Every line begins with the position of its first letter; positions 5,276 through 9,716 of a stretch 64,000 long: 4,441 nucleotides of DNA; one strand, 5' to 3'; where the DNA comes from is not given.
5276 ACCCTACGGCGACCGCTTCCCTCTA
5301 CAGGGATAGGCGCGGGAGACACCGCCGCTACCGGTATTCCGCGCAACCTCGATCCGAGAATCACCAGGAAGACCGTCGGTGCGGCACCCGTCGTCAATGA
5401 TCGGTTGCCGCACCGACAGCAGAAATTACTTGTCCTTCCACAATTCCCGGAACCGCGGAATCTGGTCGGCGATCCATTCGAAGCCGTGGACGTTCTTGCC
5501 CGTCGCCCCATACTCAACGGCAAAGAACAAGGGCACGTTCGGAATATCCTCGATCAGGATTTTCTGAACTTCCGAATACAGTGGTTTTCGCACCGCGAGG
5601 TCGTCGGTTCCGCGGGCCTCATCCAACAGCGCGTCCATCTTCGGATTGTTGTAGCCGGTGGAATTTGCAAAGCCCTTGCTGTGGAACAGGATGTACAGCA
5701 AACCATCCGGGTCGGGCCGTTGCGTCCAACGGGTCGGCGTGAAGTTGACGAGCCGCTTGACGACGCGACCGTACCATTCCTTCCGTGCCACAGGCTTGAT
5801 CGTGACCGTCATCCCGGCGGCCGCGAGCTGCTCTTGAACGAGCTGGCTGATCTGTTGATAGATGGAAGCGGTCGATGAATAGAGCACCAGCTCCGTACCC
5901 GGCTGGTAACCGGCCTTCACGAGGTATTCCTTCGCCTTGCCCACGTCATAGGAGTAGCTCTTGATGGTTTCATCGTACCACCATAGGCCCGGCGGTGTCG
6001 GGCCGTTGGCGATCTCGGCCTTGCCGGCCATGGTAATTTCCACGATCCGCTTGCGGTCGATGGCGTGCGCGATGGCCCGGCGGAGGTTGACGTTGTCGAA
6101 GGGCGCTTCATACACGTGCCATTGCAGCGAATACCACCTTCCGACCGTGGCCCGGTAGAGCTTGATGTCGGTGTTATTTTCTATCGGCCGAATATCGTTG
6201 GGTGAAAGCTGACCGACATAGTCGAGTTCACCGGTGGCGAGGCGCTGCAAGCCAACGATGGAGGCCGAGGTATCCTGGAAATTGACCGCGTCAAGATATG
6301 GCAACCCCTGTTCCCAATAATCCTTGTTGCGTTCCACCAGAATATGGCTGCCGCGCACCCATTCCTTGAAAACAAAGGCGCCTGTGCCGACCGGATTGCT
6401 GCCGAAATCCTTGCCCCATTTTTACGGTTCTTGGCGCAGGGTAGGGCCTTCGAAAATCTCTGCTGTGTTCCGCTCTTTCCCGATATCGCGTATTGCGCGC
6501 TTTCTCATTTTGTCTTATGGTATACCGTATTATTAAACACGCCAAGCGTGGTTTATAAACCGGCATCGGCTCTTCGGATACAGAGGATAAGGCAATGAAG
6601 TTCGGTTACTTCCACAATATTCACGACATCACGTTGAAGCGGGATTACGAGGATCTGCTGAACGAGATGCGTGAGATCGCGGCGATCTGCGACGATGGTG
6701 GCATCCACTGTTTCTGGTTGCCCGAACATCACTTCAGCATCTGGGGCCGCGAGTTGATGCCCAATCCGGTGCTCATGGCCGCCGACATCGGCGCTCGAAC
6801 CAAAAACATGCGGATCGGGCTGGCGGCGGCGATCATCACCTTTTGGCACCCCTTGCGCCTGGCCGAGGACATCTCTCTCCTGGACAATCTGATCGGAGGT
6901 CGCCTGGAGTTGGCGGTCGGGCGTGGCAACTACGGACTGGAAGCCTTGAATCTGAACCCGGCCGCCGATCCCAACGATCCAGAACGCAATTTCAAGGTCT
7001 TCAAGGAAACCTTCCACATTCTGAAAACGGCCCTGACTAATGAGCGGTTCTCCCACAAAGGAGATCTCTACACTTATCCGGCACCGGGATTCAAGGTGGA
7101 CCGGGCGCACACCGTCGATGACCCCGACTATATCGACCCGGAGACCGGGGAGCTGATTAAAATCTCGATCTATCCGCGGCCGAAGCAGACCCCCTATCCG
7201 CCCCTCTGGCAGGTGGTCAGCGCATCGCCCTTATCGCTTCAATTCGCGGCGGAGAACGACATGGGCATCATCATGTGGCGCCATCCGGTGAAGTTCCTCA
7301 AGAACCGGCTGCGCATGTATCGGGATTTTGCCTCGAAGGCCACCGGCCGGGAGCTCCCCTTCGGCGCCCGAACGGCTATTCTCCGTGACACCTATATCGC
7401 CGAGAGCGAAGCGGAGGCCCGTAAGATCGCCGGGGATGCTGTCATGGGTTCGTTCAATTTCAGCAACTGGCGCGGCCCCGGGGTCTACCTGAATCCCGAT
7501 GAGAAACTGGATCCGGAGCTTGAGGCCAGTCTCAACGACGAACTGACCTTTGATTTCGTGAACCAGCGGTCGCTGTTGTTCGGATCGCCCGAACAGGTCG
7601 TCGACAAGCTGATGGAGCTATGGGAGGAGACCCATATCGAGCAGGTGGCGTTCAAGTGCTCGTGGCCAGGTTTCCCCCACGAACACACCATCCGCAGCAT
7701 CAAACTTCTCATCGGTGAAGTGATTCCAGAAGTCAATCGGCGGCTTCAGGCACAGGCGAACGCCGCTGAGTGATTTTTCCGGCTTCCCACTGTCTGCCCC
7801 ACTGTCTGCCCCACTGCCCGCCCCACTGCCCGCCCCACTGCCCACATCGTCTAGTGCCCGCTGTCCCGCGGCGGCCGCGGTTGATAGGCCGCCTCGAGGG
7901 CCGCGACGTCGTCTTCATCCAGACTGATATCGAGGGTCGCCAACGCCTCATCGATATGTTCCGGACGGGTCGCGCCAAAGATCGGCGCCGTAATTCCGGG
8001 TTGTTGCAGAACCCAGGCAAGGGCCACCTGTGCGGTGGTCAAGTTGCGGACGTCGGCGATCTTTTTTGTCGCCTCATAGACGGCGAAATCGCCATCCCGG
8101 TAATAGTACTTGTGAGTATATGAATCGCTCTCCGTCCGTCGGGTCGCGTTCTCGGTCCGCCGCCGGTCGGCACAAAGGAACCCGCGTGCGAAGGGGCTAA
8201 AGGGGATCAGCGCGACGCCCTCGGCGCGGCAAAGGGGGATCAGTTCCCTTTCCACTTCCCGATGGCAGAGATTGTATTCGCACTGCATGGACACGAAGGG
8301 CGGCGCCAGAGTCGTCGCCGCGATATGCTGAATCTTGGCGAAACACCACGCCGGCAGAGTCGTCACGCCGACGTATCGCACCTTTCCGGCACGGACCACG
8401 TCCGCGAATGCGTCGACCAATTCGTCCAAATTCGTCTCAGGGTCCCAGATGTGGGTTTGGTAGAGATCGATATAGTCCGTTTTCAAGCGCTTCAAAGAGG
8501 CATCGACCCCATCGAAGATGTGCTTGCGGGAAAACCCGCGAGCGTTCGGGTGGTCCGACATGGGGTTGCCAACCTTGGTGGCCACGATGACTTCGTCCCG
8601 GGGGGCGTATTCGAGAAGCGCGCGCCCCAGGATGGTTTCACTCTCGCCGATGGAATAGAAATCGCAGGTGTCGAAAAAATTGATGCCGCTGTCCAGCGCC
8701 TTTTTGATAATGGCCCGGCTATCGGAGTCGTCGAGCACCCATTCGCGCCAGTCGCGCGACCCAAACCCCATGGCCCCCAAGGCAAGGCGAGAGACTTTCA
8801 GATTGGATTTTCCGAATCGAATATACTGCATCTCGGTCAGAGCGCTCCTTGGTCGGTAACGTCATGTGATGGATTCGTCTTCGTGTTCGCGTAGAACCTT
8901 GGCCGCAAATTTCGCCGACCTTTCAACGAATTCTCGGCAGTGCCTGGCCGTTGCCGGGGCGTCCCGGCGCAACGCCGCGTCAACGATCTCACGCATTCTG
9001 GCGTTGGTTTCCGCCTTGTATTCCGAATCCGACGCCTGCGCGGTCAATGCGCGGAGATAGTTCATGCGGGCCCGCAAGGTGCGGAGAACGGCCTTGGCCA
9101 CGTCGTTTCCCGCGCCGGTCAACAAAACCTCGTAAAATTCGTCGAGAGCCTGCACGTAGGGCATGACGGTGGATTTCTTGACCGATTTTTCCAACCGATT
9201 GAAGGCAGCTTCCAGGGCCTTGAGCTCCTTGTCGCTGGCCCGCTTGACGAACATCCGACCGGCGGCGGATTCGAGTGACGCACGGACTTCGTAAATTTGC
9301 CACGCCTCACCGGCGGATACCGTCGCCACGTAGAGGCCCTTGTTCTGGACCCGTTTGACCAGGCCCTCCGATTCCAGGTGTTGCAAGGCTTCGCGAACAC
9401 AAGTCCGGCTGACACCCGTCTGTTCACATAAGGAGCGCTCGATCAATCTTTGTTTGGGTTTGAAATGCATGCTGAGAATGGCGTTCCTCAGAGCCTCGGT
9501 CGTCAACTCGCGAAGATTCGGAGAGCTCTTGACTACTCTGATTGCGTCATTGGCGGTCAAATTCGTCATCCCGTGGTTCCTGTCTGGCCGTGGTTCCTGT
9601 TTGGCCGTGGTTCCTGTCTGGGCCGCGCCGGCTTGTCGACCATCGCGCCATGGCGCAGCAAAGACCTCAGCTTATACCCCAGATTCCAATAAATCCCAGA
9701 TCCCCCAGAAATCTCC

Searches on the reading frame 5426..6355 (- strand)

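Call 80: search_protein_families(library=pfam, proteins=[window:5426-6355:-], max_evalue=0.0001)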
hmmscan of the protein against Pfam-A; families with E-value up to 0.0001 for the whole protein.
window:5426-6355:- (309 aa): 1 family
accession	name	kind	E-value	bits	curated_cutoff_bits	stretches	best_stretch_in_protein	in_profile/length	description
PF00496.27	SBP_bac_5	-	2.4e-50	172.2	32.4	1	2-230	129-367/368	Bacterial extracellular solute-binding proteins, family 5 Middle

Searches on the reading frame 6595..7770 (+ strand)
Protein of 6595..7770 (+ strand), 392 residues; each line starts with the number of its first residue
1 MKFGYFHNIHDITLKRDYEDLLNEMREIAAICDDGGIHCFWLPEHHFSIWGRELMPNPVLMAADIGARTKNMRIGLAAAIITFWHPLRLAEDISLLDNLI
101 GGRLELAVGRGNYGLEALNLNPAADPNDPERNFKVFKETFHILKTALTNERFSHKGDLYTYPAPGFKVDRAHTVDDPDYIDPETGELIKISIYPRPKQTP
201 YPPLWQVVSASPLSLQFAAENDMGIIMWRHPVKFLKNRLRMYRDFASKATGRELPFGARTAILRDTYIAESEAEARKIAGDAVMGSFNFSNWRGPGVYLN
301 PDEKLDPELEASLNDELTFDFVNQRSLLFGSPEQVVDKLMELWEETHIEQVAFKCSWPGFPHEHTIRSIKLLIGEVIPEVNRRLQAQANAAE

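Call 80: search_protein_families(library=pfam, proteins=[window:6595-7770:+], max_evalue=0.0001)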
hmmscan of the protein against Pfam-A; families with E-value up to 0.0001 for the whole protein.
window:6595-7770:+ (392 aa): 1 family
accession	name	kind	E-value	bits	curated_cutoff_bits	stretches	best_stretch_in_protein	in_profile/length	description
PF00296.26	Bac_luciferase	-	6.6e-44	151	27.9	1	1-348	1-312/314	Luciferase-like monooxygenase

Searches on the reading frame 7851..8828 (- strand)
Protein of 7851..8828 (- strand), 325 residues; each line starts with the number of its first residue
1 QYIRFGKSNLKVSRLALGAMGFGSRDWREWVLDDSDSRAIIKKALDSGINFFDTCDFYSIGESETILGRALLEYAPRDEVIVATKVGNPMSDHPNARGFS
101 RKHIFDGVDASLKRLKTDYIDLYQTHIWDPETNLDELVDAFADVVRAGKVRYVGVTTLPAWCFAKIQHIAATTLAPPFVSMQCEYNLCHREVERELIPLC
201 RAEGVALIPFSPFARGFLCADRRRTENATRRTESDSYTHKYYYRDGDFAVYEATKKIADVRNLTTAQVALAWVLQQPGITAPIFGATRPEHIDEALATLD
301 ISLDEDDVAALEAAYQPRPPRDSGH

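Call 80: search_protein_families(library=pfam, proteins=[window:7851-8828:-], max_evalue=0.0001)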
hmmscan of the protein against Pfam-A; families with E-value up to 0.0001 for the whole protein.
window:7851-8828:- (325 aa): 1 family
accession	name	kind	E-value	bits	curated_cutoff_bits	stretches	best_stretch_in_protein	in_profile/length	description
PF00248.27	Aldo_ket_red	-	9.8e-74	248.5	24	1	14-315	1-290/291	Aldo/keto reductase family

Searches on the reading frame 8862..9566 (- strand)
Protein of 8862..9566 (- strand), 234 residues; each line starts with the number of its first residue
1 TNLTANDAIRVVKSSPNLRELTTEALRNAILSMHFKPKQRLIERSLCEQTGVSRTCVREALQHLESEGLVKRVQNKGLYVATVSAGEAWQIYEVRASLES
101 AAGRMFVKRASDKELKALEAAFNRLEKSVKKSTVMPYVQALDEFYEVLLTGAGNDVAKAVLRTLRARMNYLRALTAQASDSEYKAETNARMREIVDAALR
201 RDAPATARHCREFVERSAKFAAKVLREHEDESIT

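Call 80: search_protein_families(library=pfam, proteins=[window:8862-9566:-], max_evalue=0.0001)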
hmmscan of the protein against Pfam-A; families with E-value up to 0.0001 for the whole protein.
window:8862-9566:- (234 aa): 2 families
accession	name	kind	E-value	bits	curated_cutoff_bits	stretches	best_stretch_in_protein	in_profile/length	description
PF07729.17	FCD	-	5.3e-20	72.5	24.3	1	90-215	1-124/125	FCD domain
PF00392.27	GntR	-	1e-17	64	27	1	23-80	6-64/64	Bacterial regulatory proteins, gntR family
